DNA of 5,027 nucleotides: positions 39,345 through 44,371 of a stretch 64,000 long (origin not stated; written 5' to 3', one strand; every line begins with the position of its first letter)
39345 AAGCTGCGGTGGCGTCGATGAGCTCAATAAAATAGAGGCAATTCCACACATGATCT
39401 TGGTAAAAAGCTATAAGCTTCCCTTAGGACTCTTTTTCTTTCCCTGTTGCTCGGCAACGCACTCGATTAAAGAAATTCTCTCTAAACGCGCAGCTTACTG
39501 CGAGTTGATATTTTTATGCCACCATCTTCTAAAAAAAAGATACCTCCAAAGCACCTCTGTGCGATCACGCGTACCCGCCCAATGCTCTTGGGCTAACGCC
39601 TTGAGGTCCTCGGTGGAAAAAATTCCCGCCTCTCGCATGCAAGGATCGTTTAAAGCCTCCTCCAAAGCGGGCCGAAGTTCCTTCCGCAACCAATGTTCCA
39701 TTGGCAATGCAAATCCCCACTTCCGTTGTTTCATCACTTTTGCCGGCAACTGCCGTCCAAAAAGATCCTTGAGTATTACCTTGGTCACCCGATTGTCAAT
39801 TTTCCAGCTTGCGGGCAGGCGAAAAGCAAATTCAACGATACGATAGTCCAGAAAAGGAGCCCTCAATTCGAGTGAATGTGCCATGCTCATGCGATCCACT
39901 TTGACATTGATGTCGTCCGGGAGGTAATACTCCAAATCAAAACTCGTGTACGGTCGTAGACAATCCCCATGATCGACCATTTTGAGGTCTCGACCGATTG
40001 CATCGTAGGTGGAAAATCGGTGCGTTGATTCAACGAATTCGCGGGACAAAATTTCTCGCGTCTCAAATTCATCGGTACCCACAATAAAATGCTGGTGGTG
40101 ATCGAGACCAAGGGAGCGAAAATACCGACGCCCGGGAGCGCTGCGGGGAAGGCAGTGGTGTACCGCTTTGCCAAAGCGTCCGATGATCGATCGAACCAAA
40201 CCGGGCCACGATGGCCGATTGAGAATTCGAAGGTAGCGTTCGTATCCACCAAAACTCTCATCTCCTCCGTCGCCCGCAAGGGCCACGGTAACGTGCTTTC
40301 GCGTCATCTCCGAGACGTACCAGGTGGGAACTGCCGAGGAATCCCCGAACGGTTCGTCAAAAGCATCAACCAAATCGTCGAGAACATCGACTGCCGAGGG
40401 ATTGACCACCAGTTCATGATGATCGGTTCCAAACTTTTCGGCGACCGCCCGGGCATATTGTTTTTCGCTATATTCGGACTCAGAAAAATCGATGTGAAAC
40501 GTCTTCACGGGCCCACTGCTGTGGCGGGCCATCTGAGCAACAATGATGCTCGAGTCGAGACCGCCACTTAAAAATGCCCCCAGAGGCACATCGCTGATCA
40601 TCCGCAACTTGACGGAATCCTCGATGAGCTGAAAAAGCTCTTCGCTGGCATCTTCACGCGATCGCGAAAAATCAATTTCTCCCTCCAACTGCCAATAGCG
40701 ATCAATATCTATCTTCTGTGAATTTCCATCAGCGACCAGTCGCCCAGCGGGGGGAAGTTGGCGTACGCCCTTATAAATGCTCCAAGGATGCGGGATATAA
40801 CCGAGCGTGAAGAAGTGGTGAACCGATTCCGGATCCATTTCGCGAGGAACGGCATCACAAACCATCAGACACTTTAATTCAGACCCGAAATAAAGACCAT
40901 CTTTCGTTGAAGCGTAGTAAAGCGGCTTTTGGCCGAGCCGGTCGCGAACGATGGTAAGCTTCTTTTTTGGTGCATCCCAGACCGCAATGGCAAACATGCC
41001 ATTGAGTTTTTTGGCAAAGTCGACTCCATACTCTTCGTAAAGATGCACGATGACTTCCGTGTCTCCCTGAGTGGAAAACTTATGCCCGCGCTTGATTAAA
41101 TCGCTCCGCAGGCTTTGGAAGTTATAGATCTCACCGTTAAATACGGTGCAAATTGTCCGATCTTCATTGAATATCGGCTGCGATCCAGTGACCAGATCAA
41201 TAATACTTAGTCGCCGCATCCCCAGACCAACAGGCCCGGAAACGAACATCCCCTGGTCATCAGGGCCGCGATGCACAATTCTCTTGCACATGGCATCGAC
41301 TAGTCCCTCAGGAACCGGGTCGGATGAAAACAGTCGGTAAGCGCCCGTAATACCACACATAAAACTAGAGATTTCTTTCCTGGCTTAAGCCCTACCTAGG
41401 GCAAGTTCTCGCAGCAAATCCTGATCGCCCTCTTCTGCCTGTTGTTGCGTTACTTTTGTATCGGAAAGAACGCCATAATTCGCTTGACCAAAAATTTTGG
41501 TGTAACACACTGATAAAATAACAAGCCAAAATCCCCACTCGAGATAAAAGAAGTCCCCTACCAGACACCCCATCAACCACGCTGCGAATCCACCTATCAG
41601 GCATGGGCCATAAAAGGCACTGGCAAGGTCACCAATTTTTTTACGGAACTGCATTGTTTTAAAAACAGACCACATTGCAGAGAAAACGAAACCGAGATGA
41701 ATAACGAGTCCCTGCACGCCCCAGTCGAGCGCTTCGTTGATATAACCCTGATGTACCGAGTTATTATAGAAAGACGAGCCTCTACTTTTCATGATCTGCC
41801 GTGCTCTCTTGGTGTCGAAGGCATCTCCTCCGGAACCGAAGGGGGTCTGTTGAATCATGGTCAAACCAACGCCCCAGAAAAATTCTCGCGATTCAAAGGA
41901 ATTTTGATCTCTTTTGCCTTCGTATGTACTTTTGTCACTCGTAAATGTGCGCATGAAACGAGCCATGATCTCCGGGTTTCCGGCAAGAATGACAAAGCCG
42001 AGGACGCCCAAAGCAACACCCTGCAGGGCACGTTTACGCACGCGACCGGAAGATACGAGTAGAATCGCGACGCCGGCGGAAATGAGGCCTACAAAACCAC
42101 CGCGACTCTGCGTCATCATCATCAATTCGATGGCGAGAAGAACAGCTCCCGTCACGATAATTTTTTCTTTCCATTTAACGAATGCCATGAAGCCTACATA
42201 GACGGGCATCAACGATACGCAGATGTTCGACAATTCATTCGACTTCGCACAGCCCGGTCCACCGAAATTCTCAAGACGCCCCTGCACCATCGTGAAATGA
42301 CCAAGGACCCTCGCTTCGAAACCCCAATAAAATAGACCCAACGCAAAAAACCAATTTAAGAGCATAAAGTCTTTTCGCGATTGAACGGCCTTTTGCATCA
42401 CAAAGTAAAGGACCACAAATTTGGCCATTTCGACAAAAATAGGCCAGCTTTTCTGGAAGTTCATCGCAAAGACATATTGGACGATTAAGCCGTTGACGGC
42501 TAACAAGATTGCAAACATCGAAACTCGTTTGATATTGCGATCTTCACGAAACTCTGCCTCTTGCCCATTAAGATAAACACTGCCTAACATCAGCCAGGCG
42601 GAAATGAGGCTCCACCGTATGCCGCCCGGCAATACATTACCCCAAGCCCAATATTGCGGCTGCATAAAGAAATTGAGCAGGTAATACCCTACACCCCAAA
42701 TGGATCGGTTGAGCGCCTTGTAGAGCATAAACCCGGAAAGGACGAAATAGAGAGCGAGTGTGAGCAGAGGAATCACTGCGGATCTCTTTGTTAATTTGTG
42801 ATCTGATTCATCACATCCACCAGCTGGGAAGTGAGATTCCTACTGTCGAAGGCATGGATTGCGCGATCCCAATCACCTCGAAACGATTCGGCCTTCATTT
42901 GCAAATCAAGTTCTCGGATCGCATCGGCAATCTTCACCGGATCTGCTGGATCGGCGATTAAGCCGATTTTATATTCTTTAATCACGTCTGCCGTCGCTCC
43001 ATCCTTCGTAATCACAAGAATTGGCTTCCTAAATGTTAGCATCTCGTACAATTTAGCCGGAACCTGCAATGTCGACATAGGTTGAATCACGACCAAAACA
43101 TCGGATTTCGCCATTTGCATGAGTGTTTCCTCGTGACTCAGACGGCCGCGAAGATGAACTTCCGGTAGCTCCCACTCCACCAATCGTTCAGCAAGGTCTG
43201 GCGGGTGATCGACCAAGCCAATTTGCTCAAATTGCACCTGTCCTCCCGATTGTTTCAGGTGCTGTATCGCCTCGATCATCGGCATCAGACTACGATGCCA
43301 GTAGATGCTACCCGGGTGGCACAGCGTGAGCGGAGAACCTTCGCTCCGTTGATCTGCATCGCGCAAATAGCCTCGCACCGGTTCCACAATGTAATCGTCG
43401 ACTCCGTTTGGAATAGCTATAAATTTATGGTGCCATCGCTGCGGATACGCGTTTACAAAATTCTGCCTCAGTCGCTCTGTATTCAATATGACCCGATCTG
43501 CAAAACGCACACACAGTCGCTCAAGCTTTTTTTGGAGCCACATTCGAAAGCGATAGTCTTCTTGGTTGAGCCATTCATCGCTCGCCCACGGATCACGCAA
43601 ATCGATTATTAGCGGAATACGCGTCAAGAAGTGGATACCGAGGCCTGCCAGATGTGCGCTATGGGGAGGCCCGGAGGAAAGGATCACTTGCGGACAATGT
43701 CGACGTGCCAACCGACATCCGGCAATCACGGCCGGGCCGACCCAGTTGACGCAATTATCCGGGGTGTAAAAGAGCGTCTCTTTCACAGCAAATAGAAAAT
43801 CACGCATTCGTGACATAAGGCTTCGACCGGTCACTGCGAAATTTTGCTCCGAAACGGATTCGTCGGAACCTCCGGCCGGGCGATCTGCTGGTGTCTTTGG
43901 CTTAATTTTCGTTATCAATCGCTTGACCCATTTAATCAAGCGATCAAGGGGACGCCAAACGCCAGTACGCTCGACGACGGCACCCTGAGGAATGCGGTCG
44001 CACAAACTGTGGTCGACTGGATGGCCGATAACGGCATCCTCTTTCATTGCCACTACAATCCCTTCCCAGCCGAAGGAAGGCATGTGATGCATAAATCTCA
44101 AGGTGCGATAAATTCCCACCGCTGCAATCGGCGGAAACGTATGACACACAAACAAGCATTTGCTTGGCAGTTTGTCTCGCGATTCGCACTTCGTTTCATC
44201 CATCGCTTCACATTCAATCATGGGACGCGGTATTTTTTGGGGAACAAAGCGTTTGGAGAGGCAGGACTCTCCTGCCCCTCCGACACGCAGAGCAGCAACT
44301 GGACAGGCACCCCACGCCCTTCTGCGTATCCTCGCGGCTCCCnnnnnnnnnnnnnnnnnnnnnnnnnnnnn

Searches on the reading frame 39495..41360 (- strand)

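Call 18: search_protein_families(library=pfam, proteins=[window:39495-41360:-], max_evalue=0.001)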
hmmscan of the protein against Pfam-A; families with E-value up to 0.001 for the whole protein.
window:39495-41360:- (621 aa): 5 families
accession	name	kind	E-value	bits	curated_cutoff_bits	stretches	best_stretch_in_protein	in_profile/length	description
PF00733.27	Asn_synthase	-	2.7e-99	333.6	21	1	244-613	4-352/354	Asparagine synthase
PF13537.11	GATase_7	-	1.7e-45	154.4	25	1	49-166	2-122/123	Glutamine amidotransferase domain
PF13522.11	GATase_6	-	1.7e-41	141.7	27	1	33-161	1-130/130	Glutamine amidotransferase domain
PF06508.19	QueC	-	0.00014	21.9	22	1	263-320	5-61/210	Queuosine biosynthesis protein QueC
PF02540.23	NAD_synthase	-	0.00031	20.4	21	1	240-323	3-85/242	NAD synthase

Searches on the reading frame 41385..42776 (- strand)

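Call 18: search_protein_families(library=pfam, proteins=[window:41385-42776:-], max_evalue=0.001)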
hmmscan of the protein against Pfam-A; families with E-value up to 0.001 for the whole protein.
window:41385-42776:- (463 aa): 1 family
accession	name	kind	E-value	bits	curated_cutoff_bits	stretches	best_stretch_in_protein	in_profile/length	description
PF04932.20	Wzy_C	-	1.3e-17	64.4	31.7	1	211-360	2-148/149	O-Antigen ligase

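Call 56: search_protein_families(library=ncbifam, proteins=[window:41385-42776:-], max_evalue=0.001)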
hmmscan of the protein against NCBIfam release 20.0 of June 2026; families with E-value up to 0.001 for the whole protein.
window:41385-42776:- (463 aa): 2 families
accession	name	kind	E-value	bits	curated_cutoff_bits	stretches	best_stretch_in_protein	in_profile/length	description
TIGR03097.1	PEP_O_lig_1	hypoth_equivalog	3.5e-18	65.7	188.1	1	16-427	11-405/408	putative O-glycosylation ligase, exosortase A system-associated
TIGR00947.1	2A73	equivalog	0.00014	21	366.4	1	194-376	187-370/425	IctB family putative bicarbonate transporter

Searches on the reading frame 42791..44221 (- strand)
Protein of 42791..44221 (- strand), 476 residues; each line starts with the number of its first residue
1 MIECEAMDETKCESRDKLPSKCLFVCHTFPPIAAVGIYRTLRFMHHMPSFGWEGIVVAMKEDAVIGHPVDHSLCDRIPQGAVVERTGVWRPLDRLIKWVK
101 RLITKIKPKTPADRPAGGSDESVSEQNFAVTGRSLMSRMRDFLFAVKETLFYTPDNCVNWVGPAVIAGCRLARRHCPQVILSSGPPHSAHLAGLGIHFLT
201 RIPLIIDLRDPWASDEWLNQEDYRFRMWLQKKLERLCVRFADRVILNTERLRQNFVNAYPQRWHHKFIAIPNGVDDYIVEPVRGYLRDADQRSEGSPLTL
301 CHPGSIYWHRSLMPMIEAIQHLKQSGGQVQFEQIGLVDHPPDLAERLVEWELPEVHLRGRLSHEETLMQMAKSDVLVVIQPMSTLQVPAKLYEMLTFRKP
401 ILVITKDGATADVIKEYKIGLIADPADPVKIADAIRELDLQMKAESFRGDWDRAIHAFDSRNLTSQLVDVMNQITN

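Call 18: search_protein_families(library=pfam, proteins=[window:42791-44221:-], max_evalue=0.001)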
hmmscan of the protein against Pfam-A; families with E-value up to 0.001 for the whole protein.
window:42791-44221:- (476 aa): 4 families
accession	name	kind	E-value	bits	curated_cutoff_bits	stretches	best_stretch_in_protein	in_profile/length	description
PF13692.12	Glyco_trans_1_4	-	1.7e-09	38.5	27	1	300-438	4-139/142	Glycosyl transferases group 1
PF13579.12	Glyco_trans_4_4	-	2.6e-08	34.8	29.7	1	169-273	64-158/158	Glycosyl transferase 4-like domain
PF00534.26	Glycos_transf_1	-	5.2e-08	33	26.4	1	295-438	13-155/172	Glycosyl transferases group 1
PF13439.12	Glyco_transf_4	-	2.3e-07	31.5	28.5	1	170-275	66-167/170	Glycosyltransferase Family 4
